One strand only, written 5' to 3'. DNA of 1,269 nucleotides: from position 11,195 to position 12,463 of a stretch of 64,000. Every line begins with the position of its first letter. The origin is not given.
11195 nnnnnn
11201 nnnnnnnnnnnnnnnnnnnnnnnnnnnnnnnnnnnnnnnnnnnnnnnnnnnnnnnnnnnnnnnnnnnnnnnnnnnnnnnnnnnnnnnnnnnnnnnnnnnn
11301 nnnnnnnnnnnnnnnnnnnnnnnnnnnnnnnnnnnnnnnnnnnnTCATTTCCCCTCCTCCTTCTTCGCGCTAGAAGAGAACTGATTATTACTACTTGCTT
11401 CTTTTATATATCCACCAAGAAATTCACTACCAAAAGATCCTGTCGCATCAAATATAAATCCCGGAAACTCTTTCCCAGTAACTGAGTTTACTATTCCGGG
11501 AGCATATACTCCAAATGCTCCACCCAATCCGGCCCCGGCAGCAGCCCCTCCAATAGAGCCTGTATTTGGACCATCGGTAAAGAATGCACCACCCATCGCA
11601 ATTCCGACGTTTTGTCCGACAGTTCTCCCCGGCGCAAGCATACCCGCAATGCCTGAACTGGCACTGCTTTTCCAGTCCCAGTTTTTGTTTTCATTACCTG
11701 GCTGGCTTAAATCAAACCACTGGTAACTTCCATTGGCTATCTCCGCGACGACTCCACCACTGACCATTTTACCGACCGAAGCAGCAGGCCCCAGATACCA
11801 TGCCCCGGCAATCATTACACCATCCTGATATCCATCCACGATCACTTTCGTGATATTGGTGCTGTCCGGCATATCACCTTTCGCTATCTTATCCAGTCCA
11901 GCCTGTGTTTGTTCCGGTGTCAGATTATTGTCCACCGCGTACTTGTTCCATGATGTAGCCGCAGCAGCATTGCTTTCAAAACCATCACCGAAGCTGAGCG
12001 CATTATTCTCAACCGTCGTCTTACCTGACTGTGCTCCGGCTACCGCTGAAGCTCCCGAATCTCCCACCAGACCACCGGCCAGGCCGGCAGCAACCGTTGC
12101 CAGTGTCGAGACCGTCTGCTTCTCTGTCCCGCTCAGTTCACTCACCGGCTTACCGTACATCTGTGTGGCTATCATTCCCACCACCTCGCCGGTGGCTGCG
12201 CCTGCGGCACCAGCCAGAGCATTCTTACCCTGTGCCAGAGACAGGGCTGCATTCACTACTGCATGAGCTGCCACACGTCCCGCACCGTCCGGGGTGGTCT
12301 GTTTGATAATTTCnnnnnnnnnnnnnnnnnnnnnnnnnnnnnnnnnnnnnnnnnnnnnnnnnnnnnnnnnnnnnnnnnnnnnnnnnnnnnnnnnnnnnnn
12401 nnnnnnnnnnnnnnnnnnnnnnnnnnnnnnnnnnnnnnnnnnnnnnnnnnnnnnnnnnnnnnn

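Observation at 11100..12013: CdiA-CT is glycine-zipper rich and paired with an 82-aa two-TM immunity protein, suggesting a membrane-targeting toxin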

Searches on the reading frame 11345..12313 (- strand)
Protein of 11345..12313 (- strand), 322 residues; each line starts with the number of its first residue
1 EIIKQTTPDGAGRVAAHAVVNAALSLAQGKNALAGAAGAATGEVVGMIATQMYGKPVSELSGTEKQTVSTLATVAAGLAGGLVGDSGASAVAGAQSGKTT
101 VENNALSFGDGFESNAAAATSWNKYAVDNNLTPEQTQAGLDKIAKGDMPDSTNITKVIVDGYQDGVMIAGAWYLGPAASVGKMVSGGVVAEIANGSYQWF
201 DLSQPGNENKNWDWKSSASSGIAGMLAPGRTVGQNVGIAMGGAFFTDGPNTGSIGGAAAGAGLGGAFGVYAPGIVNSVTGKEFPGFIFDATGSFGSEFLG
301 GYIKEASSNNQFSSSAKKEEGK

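Call 9: profile_search(protein=window:11345-12313:-)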
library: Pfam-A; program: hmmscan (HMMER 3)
A. the first sequence (322 residues): domains with independent E <= 10: 1; with E <= 0.001: 1
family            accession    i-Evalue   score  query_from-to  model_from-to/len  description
PT-VENN           PF04829.18    2.4e-19    69.7      57-107         1-51/52  Pre-toxin domain with VENN motif
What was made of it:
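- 11993..12145 (-): PT-VENN pre-toxin domain, which ends in the VENN motif. Pfam PF04829, E 2.4e-19, residues 57-107 of the translation of 11345..12313 (call 9).
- On Ntox25 (PF15530) ionophores: Pfam scan of the last 322 residues returns only PT-VENN (call 9).
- Checked: Pfam finds only PT-VENN (E 2.4e-19) in the last 322 residues (call 9).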

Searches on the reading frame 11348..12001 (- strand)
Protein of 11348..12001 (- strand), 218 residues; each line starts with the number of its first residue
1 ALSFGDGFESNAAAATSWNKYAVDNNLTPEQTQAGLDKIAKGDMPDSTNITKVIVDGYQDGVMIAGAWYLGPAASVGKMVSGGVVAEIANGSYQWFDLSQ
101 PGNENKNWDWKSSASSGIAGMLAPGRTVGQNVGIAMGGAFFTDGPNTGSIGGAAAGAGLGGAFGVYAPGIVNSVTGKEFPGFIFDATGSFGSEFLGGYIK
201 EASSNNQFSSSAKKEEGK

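Call 7: search_protein_families(proteins=[window:11348-12001:-], library=ncbifam, max_evalue=1)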
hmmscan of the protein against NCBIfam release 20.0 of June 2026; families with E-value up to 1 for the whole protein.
window:11348-12001:- (218 aa): 1 family
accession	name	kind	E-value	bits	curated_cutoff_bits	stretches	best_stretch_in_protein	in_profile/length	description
NF007830.1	PRK10540.1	equivalog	0.22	11.5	98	1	128-160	36-67/72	osmotically-inducible lipoprotein OsmB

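Call 11: find_homologous_proteins(query=window:11348-12001:-)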
Query window:11348-12001:- (218 aa): 238 proteins with E <= 0.001 among 1984 candidates; the best 120 are listed.
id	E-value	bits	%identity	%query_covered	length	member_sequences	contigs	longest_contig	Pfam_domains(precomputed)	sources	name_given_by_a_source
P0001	1.5e-106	373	85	92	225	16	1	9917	-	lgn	-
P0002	6.3e-104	365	77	99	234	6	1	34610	-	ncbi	-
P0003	3.9e-101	356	79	93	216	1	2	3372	-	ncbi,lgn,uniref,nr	ncbi:hypothetical protein GTGU_02801 [Trabulsiella guamensis ATCC 49490]|uniref:Adhesin n=1 Tax=Trab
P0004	4.2e-100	352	77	97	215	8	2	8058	-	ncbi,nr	ncbi:TPA: adhesin [Salmonella enterica]|nr:adhesin [Salmonella enterica]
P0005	6.9e-100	351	74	100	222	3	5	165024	-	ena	-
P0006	1.0e-99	351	76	97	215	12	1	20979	-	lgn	-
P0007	1.9e-97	343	76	94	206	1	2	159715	-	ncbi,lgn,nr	ncbi:adhesin [Salmonella enterica]|nr:adhesin [Salmonella enterica] EJJ4080920.1 adhesin [Salmonella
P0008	3.1e-97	343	74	100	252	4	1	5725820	PF04829.19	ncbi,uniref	ncbi:VENN motif pre-toxin domain-containing protein [Kosakonia sp. MUSA4]|uniref:VENN motif pre-toxi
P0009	1.3e-96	341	71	99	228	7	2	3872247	-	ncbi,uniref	ncbi:adhesin [Edwardsiella piscicida]|uniref:adhesin n=1 Tax=Edwardsiella piscicida TaxID=1263550 Re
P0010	1.9e-95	337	76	92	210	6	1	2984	-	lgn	-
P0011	9.6e-95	335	73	98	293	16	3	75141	PF04829.19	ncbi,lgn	-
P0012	1.7e-94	334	72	99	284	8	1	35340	-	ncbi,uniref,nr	ncbi:adhesin [Salmonella enterica subsp. salamae]|uniref:Adhesin n=1 Tax=Salmonella enterica subsp. 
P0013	8.9e-94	331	78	95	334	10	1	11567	PF04829.19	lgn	-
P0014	8.4e-93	328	72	98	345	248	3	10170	PF04829.19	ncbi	ncbi:VENN motif pre-toxin domain-containing protein, partial [Escherichia coli]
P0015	1.9e-92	327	69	100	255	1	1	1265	-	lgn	-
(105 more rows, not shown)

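Call 45: predict_structure(alignment_id=A1)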
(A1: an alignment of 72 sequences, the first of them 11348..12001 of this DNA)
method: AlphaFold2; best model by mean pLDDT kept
length: 218 residues; sequences in the alignment: 72
mean_pLDDT: 44.6   pTM: 0.28
mean pLDDT of the five models: 44.6, 44.0, 42.6, 40.3, 38.9
residues with pLDDT >= 90: 0; 70-90: 27; 50-70: 38; < 50: 153
segments of 3 or more residues with pLDDT < 50: 1-9, 43-83, 118-218
pLDDT, mean of each block of 10 residues (from residue 1): 36 69 79 72 40 32 27 35 50 55 71 50 37 37 34 39 38 39 35 33 38 35
secondary structure, 60 per line:
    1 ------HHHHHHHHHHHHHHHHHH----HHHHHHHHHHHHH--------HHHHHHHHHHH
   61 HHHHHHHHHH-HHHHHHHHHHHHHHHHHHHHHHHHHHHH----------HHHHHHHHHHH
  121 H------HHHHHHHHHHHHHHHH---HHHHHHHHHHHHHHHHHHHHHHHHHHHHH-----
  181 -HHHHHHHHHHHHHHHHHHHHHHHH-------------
elements in order: H7-24 H29-41 H50-70 H72-99 H110-121 H128-143 H147-175 H182-205
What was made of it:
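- Tried and rejected: AlphaFold on the CT alone gave pLDDT 44.6 (call 45).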

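Call 61: search_solved_structures(query=A1, max_evalue=1)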
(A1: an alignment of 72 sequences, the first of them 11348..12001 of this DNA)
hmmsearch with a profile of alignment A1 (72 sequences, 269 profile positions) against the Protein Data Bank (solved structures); distinct sequences matched with E-value up to 1: 0.
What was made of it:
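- Checked: A family profile finds no PDB sequence at E <= 1 (call 61).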

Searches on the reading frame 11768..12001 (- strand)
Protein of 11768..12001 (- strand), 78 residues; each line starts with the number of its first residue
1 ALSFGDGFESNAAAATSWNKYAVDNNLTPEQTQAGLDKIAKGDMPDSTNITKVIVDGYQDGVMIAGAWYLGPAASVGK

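Call 80: search_dna_similar(query=window:11768-12001:-, collection=plasmids, mode=protein, max_rows=40, rows=spread, max_evalue=0.001)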
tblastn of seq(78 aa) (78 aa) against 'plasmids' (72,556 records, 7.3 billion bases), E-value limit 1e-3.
Records with a match: 53; places in all: 75; records where one place covers at least 80% of the query: 44.
Best place of each record, by identity: 95-99% 9; 90-95% 10; 80-90% 1; 60-80% 27; <60% 6.
By first word of the organism name: Escherichia 37; Enterobacter 7; Pantoea 3; Duffyella 3; Salmonella 2; Cronobacter 1.
By predicted mobility (MOB-suite, as given by PLSDB): conjugative 35; non-mobilizable 11; mobilizable 7.
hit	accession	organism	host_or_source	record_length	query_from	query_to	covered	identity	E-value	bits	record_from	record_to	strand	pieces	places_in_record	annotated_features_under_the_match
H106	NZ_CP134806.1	Escherichia coli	single cell,agricultural environment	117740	1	78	100%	98.7%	3e-45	160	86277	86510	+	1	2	cdiA: contact-dependent inhibition effector tRNA nuclease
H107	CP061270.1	Escherichia coli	Sheep,cell culture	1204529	1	78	100%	98.7%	3e-45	160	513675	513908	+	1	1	none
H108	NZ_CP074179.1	Enterobacter asburiae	lake water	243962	1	78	100%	97.4%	3e-44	157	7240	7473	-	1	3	hemagglutinin repeat-containing protein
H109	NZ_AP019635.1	Enterobacter sp. 18A13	-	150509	1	78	100%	97.4%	3e-44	157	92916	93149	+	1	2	hemagglutinin repeat-containing protein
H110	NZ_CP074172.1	Enterobacter sp. JBIWA003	lake water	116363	1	78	100%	97.4%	7e-44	156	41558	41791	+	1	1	adhesin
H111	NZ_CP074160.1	Enterobacter sp. JBIWA005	lake water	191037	1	78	100%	97.4%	3e-43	154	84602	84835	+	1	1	adhesin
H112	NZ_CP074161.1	Enterobacter sp. JBIWA005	lake water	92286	1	78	100%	96.2%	5e-44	157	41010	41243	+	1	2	none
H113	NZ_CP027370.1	Escherichia coli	Homo sapiens,stool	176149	1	78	100%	93.6%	1e-39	144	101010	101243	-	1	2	hypothetical protein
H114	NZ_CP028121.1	Escherichia coli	Bos taurus,feces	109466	1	78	100%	93.6%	1e-39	144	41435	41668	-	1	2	hypothetical protein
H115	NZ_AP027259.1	Escherichia coli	Homo sapiens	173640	1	78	100%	92.3%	5e-39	142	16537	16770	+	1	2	hypothetical protein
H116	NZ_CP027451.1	Escherichia coli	Homo sapiens,stool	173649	1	78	100%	92.3%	5e-39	142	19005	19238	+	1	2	hypothetical protein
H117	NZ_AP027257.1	Escherichia coli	Homo sapiens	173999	1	78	100%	92.3%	5e-39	142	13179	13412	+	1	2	hypothetical protein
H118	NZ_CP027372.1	Escherichia coli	Homo sapiens,stool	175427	1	78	100%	92.3%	5e-39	142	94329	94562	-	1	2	hypothetical protein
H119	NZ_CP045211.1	Escherichia coli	Ground beef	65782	1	78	100%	92.3%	8e-39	142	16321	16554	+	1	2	hypothetical protein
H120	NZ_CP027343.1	Escherichia coli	Homo sapiens,stool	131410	1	78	100%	70.5%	2e-29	115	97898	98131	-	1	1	cdiA: contact-dependent inhibition toxin CdiA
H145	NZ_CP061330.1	Escherichia coli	Rattus norvegicus,Single bacteria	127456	14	45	41%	62.5%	8e-6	48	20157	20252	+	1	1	cdiA: contact-dependent inhibition effector tRNA nuclease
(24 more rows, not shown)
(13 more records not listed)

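Call 81: get_annotated_region(hit=H145, flank=1200)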
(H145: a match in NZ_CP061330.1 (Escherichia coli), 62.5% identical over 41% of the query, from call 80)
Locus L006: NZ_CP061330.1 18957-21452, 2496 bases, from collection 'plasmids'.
description: Escherichia coli strain EC93 plasmid pCP127, complete sequence
organism: Escherichia coli (NCBI taxid 562)
taxonomy: Bacteria; Pseudomonadota; Gammaproteobacteria; Enterobacterales; Enterobacteriaceae; Escherichia; Escherichia coli
host: -; source: Rattus norvegicus,Single bacteria; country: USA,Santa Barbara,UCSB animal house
typing (MOB-suite, as given by PLSDB): non-mobilizable; replicon IncFIB
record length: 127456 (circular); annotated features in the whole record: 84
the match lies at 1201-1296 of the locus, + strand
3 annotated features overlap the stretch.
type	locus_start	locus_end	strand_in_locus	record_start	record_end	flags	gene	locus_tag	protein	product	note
CDS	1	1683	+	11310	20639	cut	cdiA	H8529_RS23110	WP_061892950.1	contact-dependent inhibition effector tRNA nuclease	-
CDS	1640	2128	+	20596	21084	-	-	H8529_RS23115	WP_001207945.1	hypothetical protein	-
CDS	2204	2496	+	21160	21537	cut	-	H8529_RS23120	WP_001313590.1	hypothetical protein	-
